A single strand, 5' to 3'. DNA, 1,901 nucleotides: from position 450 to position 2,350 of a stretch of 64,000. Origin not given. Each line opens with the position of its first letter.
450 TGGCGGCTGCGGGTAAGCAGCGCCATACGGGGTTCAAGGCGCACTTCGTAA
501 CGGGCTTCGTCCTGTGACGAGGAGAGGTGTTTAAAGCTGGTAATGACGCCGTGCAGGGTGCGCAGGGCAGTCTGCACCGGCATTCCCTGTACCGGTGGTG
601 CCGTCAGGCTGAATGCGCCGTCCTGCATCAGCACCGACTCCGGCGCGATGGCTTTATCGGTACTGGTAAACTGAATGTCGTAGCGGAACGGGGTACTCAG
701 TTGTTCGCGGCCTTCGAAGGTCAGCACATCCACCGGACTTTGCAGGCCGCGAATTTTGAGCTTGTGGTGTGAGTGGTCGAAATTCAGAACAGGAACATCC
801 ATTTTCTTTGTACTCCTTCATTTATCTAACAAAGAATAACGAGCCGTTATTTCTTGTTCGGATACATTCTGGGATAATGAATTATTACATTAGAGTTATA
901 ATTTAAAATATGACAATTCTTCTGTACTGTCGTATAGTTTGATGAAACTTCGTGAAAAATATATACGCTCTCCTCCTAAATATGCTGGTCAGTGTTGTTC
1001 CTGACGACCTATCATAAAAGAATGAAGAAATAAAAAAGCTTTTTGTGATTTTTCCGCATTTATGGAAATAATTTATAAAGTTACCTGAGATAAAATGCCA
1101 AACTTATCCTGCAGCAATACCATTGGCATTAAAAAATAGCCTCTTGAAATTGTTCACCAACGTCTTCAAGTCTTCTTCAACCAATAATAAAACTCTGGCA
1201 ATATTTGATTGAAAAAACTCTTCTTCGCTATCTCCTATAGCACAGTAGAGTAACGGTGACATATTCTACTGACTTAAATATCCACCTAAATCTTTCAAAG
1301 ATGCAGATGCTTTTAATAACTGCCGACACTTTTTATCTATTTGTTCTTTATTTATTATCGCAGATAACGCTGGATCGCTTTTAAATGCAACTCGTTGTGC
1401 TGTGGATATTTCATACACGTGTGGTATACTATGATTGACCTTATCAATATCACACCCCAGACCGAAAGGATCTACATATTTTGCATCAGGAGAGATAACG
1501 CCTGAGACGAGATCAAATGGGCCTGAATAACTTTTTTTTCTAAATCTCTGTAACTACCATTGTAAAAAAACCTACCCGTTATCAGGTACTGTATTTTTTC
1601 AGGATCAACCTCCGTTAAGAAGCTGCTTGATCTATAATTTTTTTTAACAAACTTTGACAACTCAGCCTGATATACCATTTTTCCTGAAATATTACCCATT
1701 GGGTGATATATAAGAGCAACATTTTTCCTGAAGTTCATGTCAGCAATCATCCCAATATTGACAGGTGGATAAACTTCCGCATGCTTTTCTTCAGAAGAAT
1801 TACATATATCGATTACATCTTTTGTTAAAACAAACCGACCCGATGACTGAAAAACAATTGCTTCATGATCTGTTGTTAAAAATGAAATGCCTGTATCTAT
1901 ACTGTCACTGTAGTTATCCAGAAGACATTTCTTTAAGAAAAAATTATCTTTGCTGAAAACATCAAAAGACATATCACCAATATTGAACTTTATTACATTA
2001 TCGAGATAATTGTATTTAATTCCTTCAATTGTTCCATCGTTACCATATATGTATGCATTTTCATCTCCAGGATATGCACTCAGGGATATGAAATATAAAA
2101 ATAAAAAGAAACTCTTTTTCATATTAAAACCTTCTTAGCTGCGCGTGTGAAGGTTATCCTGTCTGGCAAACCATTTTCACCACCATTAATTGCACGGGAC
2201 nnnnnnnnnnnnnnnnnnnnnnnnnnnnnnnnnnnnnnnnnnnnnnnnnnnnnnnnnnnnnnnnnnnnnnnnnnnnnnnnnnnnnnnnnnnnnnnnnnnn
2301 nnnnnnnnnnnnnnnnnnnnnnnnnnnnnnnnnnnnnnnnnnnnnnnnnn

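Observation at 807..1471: Decayed effector fragment between the immunity gene and the second vgrG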

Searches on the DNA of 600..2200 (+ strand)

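Call 5: search_dna_similar(query=window:700-2200:+, collection=ecoli_genomes, mode=near, max_rows=30, rows=spread)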
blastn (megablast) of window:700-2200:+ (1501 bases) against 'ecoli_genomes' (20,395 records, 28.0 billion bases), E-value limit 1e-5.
Records with a match: 1295; places in all: 2333; records where one place covers at least 80% of the query: 445.
Genomes with a match: 1293 of 5426; with a place that covers at least 80% of the query: 444. Places per genome that has any: lowest 1, median 1, highest 4. On chromosomes: 2329 places; on plasmids: 4.
Best place of each record, by identity: >=99% 445; 95-99% 374; 90-95% 172; 80-90% 304.
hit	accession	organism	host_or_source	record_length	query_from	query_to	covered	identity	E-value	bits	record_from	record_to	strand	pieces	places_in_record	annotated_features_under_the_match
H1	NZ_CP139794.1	Escherichia coli strain Nord8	Homo sapiens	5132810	1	1501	100%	100.0%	0e+0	2772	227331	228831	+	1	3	hypothetical protein | type VI secretion system Vgr family protein | M23 family metallopeptidase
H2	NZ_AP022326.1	Escherichia coli O25:H4 strain 18044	Homo sapiens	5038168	1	1501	100%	99.9%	0e+0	2767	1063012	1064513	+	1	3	hypothetical protein | type VI secretion system Vgr family protein | M23 family metallopeptidase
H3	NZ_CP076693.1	Escherichia coli strain S103EC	Homo sapiens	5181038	1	1501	100%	99.9%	0e+0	2767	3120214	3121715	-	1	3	hypothetical protein | type VI secretion system Vgr family protein | M23 family metallopeptidase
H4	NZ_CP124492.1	Escherichia coli strain AVS0225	environmental: river near WWTP effluent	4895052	1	1501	100%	99.9%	0e+0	2767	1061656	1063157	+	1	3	hypothetical protein | type VI secretion system Vgr family protein | M23 family metallopeptidase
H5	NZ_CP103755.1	Escherichia coli strain p11B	Homo sapiens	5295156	1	1501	100%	99.9%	0e+0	2767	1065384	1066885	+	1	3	hypothetical protein | type VI secretion system Vgr family protein | M23 family metallopeptidase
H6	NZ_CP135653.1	Escherichia coli strain TUM13064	missing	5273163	1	1501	100%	99.9%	0e+0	2767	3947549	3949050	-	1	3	hypothetical protein | type VI secretion system Vgr family protein | M23 family metallopeptidase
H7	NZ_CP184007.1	Escherichia coli strain 1290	Homo sapiens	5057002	1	1501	100%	99.9%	0e+0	2767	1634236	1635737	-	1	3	hypothetical protein | type VI secretion system Vgr family protein | M23 family metallopeptidase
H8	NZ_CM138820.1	Escherichia coli strain GIMC1409:EC_VCMCH3-12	Homo sapiens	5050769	1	1501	100%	99.9%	0e+0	2767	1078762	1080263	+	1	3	hypothetical protein | type VI secretion system Vgr family protein | M23 family metallopeptidase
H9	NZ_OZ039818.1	Escherichia coli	-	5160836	1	1501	100%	99.9%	0e+0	2767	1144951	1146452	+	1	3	hypothetical protein | type VI secretion system Vgr family protein | M23 family metallopeptidase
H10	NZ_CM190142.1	Escherichia coli strain 21964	Homo sapiens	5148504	1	1501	100%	99.9%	0e+0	2767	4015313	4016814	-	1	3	hypothetical protein | type VI secretion system Vgr family protein | M23 family metallopeptidase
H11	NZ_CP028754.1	Escherichia coli strain A21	opossum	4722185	1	122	8%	91.8%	2e-37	167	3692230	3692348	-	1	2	type VI secretion system Vgr family protein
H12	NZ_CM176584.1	Escherichia coli strain cS76a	Homo sapiens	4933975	1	110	7%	91.8%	1e-33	154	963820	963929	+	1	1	DUF2345 domain-containing protein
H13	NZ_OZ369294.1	Escherichia coli strain Esc1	not applicable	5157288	3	119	8%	84.6%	2e-21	113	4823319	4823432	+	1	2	type VI secretion system Vgr family protein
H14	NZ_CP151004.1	Escherichia coli strain 18KM2445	Dog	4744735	1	90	6%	97.8%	4e-34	156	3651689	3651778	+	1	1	type VI secretion system Vgr family protein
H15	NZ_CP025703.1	Escherichia coli strain BH100N substr. MG2017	Homo sapiens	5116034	1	103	7%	84.5%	5e-18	102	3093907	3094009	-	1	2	type VI secretion system Vgr family protein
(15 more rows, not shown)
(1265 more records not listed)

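Call 6: get_annotated_region(hit=H2, flank=6000)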
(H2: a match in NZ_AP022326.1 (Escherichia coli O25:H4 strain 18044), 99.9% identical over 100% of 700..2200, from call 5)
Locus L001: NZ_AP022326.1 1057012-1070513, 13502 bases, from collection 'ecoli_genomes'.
description: Escherichia coli O25:H4 strain 18044 chromosome, complete genome
organism: Escherichia coli O25:H4 strain 18044 (NCBI taxid 2067421)
replicon: chromosome; assembly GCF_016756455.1
host: Homo sapiens; source: -; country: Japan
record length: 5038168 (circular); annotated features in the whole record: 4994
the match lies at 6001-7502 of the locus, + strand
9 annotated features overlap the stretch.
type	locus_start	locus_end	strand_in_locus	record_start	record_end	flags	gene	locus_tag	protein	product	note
CDS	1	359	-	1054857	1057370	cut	-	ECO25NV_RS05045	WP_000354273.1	type VI secretion system Vgr family protein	-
CDS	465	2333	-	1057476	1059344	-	-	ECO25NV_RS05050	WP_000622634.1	phospholipase effector Tle1 domain-containing protein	-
CDS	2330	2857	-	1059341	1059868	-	-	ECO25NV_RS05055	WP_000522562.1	DUF3304 domain-containing protein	-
CDS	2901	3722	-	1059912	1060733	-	-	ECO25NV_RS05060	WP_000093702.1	DUF4123 domain-containing protein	-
CDS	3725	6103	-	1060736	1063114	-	-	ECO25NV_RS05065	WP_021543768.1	type VI secretion system Vgr family protein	-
CDS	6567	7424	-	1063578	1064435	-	-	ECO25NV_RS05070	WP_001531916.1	hypothetical protein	-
CDS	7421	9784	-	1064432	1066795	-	-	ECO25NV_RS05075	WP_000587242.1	M23 family metallopeptidase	-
CDS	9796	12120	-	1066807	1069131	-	-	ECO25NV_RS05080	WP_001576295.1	type VI secretion system Vgr family protein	-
CDS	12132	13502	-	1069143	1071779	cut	tssH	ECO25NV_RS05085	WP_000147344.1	type VI secretion system ATPase TssH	-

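Call 7: get_annotated_region(hit=H1, flank=6000)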
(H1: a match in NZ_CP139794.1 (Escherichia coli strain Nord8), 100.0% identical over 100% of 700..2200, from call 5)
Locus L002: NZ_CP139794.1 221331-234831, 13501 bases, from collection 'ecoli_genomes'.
description: Escherichia coli strain Nord8 chromosome, complete genome
organism: Escherichia coli strain Nord8 (NCBI taxid 562)
replicon: chromosome; assembly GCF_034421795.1
host: Homo sapiens; source: -; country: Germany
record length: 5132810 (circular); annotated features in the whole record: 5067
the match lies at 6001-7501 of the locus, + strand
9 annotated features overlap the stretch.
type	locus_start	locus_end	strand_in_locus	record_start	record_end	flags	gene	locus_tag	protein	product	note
CDS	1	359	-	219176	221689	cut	-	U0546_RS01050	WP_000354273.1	type VI secretion system Vgr family protein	-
CDS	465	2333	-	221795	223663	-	-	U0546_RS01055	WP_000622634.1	phospholipase effector Tle1 domain-containing protein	-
CDS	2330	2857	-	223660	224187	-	-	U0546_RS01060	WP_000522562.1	DUF3304 domain-containing protein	-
CDS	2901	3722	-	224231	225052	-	-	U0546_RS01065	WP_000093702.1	DUF4123 domain-containing protein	-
CDS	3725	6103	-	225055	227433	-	-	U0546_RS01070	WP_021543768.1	type VI secretion system Vgr family protein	-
CDS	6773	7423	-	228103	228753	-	-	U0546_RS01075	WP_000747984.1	hypothetical protein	-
CDS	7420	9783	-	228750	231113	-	-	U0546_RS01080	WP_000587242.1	M23 family metallopeptidase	-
CDS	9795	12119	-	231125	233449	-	-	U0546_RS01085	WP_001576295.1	type VI secretion system Vgr family protein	-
CDS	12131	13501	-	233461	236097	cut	tssH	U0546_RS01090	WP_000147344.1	type VI secretion system ATPase TssH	-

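Call 8: search_dna_similar(query=window:804-1268:+, collection=ecoli_genomes, mode=distant, max_rows=40, rows=spread)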
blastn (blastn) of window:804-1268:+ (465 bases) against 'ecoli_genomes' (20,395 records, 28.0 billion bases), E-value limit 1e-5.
Records with a match: 445; places in all: 893; records where one place covers at least 80% of the query: 445.
Genomes with a match: 444 of 5426; with a place that covers at least 80% of the query: 444. Places per genome that has any: lowest 1, median 2, highest 4. On chromosomes: 889 places; on plasmids: 4.
Best place of each record, by identity: >=99% 445.
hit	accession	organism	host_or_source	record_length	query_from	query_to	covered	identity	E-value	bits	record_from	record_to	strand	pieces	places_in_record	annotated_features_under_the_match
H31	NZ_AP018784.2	Escherichia coli strain SK1144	-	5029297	1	465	100%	100.0%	0e+0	839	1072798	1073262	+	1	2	hypothetical protein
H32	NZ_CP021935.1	Escherichia coli strain AR_0055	missing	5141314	1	465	100%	100.0%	0e+0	839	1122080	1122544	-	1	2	hypothetical protein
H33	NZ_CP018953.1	Escherichia coli strain Ecol_276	Homo sapiens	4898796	1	465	100%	100.0%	0e+0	839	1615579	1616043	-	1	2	hypothetical protein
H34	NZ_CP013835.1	Escherichia coli strain JJ2434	Homo sapiens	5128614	1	465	100%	100.0%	0e+0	839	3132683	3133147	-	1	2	hypothetical protein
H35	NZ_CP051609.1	Escherichia coli O25b:H4-ST131 strain 2019_APHA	Pig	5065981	1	465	100%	100.0%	0e+0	839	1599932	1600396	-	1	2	hypothetical protein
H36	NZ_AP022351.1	Escherichia coli strain E138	Homo sapiens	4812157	1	465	100%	100.0%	0e+0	839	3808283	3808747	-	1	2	hypothetical protein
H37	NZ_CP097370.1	Escherichia coli strain AGR5151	water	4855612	1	465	100%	100.0%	0e+0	839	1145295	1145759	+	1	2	hypothetical protein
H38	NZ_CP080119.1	Escherichia coli strain M45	Homo sapiens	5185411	1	465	100%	100.0%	0e+0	839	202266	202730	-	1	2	hypothetical protein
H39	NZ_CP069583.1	Escherichia coli strain FDAARGOS_1265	Homo sapiens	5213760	1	465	100%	100.0%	0e+0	839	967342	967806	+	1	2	hypothetical protein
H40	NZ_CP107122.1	Escherichia coli strain S9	human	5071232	1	465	100%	100.0%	0e+0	839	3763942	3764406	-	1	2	hypothetical protein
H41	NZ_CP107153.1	Escherichia coli strain R12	human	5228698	1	465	100%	100.0%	0e+0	839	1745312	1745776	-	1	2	hypothetical protein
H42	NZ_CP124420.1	Escherichia coli strain AVS0155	environmental: river near WWTP effluent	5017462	1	465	100%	100.0%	0e+0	839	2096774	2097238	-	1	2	hypothetical protein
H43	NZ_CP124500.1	Escherichia coli strain AVS0744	wastewater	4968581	1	465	100%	100.0%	0e+0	839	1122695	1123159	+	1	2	hypothetical protein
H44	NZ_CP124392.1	Escherichia coli strain AVS0968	wastewater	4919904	1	465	100%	100.0%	0e+0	839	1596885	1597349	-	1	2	hypothetical protein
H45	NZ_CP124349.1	Escherichia coli strain AVS0453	environmental-WWTP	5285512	1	465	100%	100.0%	0e+0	839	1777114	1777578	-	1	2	hypothetical protein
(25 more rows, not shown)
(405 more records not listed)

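Call 12: search_dna_similar(query=window:1500-1570:+, collection=ecoli_genomes, mode=near, max_rows=25, rows=spread)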
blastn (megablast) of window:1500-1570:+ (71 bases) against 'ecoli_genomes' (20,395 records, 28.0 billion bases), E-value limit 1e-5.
Records with a match: 445; places in all: 447; records where one place covers at least 80% of the query: 445.
Genomes with a match: 444 of 5426; with a place that covers at least 80% of the query: 444. Places per genome that has any: lowest 1, median 1, highest 2. On chromosomes: 445 places; on plasmids: 2.
Best place of each record, by identity: >=99% 4; 95-99% 441.
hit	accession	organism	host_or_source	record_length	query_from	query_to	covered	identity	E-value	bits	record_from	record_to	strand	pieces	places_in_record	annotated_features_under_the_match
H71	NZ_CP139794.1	Escherichia coli strain Nord8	Homo sapiens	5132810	1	71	100%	100.0%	2e-28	132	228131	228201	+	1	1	hypothetical protein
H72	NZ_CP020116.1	Escherichia coli strain AR_0104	missing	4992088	1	71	100%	98.6%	9e-27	126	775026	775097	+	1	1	hypothetical protein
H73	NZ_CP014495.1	Escherichia coli strain SaT040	Homo sapiens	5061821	1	71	100%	98.6%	9e-27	126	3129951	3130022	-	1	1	hypothetical protein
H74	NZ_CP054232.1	Escherichia coli strain EcPF7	Homo sapiens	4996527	1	71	100%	98.6%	9e-27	126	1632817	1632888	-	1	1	hypothetical protein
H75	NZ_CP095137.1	Escherichia coli strain Iso00225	Homo sapiens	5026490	1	71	100%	98.6%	9e-27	126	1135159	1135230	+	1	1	hypothetical protein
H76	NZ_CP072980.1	Escherichia coli strain 2547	Homo sapiens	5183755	1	71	100%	98.6%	9e-27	126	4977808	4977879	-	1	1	hypothetical protein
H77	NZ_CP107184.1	Escherichia coli strain R3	human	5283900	1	71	100%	98.6%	9e-27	126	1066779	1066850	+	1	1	hypothetical protein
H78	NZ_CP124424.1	Escherichia coli strain AVS0247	environmental: river/lake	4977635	1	71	100%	98.6%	9e-27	126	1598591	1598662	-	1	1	hypothetical protein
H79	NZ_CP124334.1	Escherichia coli strain AVS0786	wastewater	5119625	1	71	100%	98.6%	9e-27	126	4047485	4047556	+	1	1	hypothetical protein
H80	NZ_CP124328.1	Escherichia coli strain AVS0787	wastewater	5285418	1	71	100%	98.6%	9e-27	126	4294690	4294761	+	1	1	hypothetical protein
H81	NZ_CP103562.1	Escherichia coli O25b:H4-ST131 strain 751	Homo sapiens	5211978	1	71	100%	98.6%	9e-27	126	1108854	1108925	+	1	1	hypothetical protein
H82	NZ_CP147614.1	Escherichia coli strain GN05652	Homo sapiens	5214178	1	71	100%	98.6%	9e-27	126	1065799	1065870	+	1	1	hypothetical protein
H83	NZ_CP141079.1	Escherichia coli strain KE54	Homo sapiens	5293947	1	71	100%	98.6%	9e-27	126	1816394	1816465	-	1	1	hypothetical protein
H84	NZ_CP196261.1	Escherichia coli strain AH21C082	Homo sapiens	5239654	1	71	100%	98.6%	9e-27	126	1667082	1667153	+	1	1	hypothetical protein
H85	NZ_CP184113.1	Escherichia coli strain AZ 190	Homo sapiens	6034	1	71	100%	98.6%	9e-27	126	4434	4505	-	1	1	hypothetical protein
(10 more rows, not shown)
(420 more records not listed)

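Call 32: get_annotated_region(hit=H11, flank=7000)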
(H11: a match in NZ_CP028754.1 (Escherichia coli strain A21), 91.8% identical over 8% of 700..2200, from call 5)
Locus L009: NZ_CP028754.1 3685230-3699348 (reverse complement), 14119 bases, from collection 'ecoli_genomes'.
description: Escherichia coli strain A21 chromosome, complete genome
organism: Escherichia coli strain A21 (NCBI taxid 562)
replicon: chromosome; assembly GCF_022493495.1
host: opossum; source: feces; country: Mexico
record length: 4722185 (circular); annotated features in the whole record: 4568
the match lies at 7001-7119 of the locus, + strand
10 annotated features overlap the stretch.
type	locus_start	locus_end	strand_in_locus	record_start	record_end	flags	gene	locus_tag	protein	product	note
CDS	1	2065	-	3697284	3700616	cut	-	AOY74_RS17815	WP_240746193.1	ImcF-related family protein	-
CDS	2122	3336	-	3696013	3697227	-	-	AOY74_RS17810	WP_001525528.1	hypothetical protein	-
CDS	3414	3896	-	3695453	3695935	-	-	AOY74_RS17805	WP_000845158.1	hypothetical protein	-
CDS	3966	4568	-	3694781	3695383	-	-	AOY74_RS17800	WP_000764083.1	transglycosylase SLT domain-containing protein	-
CDS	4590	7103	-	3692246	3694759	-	-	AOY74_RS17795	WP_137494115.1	type VI secretion system Vgr family protein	-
CDS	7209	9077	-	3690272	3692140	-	-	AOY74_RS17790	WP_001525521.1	phospholipase effector Tle1 domain-containing protein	-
CDS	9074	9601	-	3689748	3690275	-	-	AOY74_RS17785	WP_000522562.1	DUF3304 domain-containing protein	-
CDS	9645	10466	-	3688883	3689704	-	-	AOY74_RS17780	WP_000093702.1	DUF4123 domain-containing protein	-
CDS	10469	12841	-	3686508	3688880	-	-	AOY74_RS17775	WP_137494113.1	type VI secretion system Vgr family protein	-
CDS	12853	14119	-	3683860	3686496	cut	tssH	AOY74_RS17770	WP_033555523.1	type VI secretion system ATPase TssH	-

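Call 42: search_rna_families(source=window, start=600, end=1700, threshold=evalue, max_evalue=1)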
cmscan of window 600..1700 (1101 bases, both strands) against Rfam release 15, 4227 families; matches with E-value up to 1: 3.
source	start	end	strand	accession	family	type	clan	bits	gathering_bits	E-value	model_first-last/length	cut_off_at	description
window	827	969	-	RF00077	SraB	Gene; sRNA;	-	20.7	130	0.18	1-169/169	no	SraB RNA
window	1490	1547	+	RF01648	ceN65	Gene; snRNA; snoRNA; CD-box;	-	18.3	48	0.44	1-65/65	no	Caenorhabditis snoRNA ceN65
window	1317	1366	+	RF02563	CbSR3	Gene; antisense;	-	15.5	101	0.98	51-99/198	no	Coxiella burnetii sRNA 3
